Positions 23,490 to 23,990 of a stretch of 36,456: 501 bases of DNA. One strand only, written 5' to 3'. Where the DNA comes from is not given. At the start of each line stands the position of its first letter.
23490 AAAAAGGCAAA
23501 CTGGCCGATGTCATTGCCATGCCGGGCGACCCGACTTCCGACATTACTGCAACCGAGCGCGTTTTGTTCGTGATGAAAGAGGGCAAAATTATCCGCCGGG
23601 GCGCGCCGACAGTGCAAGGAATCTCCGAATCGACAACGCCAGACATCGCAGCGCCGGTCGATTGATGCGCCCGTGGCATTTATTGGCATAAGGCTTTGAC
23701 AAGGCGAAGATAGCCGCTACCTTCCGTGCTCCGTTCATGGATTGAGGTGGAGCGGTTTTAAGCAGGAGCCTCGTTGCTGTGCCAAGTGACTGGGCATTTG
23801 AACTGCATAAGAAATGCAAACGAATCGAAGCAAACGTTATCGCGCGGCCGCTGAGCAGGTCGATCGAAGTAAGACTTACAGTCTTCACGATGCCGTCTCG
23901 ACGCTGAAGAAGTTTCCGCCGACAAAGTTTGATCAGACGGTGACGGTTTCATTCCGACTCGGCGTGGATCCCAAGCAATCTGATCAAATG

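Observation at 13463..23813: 10.35-kb accessory block splits the normally contiguous rplK-rplA pair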

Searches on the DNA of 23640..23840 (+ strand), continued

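Call 80: search_with_rna_model(model_id=R1, sources=[L095, L096, L097, L098, L100, L101, L102, L103, L104, L105, L107, L108, L109, L110, L111, L112, L114, L115, L116, L117, L119, L120, L121, L122, L123, L124, L125, L126, L127, L128, L129, L131, L132, L133, L137, L138, L139, L141, L142, L143, L144, L145, L147, L148, L149, L150, L151, L152, L153, L154, L155, L156, L157, L158, L160, L161, L162, L163, L164, L165, L166, L168, L169, L170, L171, L173], max_evalue=1)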
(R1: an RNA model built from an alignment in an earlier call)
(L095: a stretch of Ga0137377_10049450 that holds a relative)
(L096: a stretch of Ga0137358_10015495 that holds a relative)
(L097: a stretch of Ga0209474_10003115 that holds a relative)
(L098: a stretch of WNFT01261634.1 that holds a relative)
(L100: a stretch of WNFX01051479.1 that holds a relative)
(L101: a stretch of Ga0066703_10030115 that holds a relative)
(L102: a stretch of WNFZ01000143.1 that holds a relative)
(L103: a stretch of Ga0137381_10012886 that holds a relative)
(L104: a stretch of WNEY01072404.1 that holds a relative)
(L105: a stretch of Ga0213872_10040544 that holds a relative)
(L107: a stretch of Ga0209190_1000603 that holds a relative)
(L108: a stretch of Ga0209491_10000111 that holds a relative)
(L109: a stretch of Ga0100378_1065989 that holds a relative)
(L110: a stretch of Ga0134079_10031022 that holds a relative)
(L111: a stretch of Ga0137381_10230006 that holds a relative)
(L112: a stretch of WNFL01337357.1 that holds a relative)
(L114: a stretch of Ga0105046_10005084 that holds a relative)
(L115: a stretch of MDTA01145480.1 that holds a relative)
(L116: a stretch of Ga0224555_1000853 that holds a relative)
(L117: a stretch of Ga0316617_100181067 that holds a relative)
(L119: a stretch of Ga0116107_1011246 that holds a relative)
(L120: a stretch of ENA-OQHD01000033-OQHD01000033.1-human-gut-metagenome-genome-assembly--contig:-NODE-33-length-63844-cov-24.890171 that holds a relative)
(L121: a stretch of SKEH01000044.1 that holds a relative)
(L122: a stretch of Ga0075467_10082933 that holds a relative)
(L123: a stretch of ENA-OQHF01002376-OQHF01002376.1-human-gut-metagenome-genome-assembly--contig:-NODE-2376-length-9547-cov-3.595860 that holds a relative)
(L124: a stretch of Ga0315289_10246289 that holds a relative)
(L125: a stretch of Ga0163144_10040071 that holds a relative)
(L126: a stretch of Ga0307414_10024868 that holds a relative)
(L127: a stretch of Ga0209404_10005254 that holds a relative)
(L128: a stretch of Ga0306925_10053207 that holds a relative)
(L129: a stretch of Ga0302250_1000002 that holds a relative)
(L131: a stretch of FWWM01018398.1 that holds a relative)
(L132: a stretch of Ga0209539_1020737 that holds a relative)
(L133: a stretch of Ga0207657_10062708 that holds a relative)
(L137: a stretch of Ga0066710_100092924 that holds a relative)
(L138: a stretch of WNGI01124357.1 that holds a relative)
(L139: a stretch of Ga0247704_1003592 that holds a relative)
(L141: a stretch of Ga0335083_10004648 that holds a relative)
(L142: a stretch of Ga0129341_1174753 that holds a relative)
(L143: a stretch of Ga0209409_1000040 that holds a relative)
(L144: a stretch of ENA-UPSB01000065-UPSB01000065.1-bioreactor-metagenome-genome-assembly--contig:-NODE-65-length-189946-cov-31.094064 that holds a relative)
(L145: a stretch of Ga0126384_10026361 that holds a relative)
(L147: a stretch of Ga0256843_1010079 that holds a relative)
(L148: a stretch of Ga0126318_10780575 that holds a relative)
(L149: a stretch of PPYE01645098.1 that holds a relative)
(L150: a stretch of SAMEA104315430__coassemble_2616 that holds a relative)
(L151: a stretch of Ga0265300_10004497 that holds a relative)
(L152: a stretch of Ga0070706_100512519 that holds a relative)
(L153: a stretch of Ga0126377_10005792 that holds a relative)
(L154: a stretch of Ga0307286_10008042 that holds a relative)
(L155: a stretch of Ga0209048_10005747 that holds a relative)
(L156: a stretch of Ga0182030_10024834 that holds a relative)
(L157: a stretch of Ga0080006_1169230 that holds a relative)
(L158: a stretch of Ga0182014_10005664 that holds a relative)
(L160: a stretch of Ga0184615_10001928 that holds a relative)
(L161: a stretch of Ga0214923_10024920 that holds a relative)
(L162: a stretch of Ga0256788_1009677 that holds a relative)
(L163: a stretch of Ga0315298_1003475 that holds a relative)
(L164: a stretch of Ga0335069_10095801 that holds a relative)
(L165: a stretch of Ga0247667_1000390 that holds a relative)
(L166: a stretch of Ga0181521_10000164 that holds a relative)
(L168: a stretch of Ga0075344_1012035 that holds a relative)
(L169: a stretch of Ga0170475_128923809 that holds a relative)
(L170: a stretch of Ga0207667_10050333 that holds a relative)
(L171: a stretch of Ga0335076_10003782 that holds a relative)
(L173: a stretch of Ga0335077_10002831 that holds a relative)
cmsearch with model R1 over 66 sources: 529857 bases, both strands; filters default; matches with E-value up to 1: 24.
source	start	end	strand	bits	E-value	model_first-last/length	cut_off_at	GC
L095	445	515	+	59.3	3.3e-15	1-71/71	no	0.48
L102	9917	10003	+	53.9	1.5e-13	1-71/71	no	0.53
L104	3387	3473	+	53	2.8e-13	1-71/71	no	0.53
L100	553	623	+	51.6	7.6e-13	1-71/71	no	0.52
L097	4378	4451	+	49.6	3.4e-12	1-71/71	no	0.61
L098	540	611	+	46.8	2.5e-11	1-71/71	no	0.53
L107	2582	2656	+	45.1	8.4e-11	1-71/71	no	0.72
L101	819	899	+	45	8.9e-11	1-71/71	no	0.52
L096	3966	4053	+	43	3.8e-10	1-71/71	no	0.52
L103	1043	1116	+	38.6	8.5e-09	1-71/71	no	0.61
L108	9927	10003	+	31.5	1.4e-06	1-71/71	no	0.45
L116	9910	9997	+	28.5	1.2e-05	1-71/71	no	0.52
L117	936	1003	+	28.3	1.4e-05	1-71/71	no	0.65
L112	1921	1959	+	27.9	1.9e-05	30-69/71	no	0.56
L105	751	793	+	25.4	0.00011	29-71/71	no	0.51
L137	1818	1891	+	22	0.0012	1-71/71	no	0.65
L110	654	720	+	21.6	0.0016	1-71/71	no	0.54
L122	825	881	+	21.5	0.0018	30-69/71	no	0.53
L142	2888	2968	+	21.5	0.0018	1-71/71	no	0.44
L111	975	1019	+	21.2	0.0023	30-66/71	no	0.6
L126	258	342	+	17.9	0.024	1-71/71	no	0.68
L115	585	665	+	17.6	0.03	1-71/71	no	0.49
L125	3403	3476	+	16.7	0.057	1-71/71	no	0.59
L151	7113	7148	+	14.1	0.36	33-57/71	no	0.75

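Call 82: search_with_rna_model(model_id=R1, sources=[L105, L107, L108, L109, L110, L111, L112, L114, L115, L116, L117, L119, L122, L125, L126, L127, L137, L142, L095, L097, L102, L078, L075, L039, L050, window], max_evalue=1, make_alignment=true)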
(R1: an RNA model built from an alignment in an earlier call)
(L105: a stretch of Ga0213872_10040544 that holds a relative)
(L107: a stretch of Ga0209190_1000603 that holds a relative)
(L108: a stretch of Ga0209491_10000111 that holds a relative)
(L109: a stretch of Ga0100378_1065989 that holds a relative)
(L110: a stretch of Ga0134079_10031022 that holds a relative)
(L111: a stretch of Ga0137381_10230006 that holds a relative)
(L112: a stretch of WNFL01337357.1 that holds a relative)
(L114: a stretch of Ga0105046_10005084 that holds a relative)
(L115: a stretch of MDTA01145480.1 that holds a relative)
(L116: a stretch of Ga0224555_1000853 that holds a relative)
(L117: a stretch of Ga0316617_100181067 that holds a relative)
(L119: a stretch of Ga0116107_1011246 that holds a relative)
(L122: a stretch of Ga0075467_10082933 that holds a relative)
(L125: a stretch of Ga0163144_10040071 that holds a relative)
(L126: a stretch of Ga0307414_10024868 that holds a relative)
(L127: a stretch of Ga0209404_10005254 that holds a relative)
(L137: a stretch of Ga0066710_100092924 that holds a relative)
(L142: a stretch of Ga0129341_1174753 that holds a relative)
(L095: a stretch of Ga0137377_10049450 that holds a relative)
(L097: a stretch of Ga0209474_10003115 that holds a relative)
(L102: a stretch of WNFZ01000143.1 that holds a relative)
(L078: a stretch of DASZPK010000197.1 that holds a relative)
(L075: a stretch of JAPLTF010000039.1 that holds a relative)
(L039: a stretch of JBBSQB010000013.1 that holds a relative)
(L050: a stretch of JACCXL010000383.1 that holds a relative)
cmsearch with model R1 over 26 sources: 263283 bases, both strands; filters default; matches with E-value up to 1: 22.
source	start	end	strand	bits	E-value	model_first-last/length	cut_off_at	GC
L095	445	515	+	59.3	1.6e-15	1-71/71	no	0.48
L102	9917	10003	+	53.9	7.6e-14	1-71/71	no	0.53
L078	9927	10003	+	53.6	9.6e-14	1-71/71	no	0.43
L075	5985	6057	+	52.9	1.6e-13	1-71/71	no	0.56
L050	2694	2758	+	51.6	3.9e-13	1-71/71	no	0.54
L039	9920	10003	+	51.3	4.9e-13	1-71/71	no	0.56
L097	4378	4451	+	49.6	1.7e-12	1-71/71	no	0.61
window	23728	23816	+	46.9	1.1e-11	1-71/71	no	0.51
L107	2582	2656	+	45.1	4.2e-11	1-71/71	no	0.72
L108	9927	10003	+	31.5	7e-07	1-71/71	no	0.45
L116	9910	9997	+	28.5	6.1e-06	1-71/71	no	0.52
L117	936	1003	+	28.3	7.1e-06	1-71/71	no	0.65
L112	1921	1959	+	27.9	9.4e-06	30-69/71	no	0.56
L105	751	793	+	25.4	5.3e-05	29-71/71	no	0.51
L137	1818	1891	+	22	0.00061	1-71/71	no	0.65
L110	654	720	+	21.6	0.00082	1-71/71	no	0.54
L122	825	881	+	21.5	0.00088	30-69/71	no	0.53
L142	2888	2968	+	21.5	0.0009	1-71/71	no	0.44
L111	975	1019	+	21.2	0.0011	30-66/71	no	0.6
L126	258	342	+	17.9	0.012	1-71/71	no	0.68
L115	585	665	+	17.6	0.015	1-71/71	no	0.49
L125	3403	3476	+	16.7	0.028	1-71/71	no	0.59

Alignment A3: 22 matches aligned to the model, 135 columns, each read 5' to 3' on its own strand. Consensus structure (alignment columns), stored with it:
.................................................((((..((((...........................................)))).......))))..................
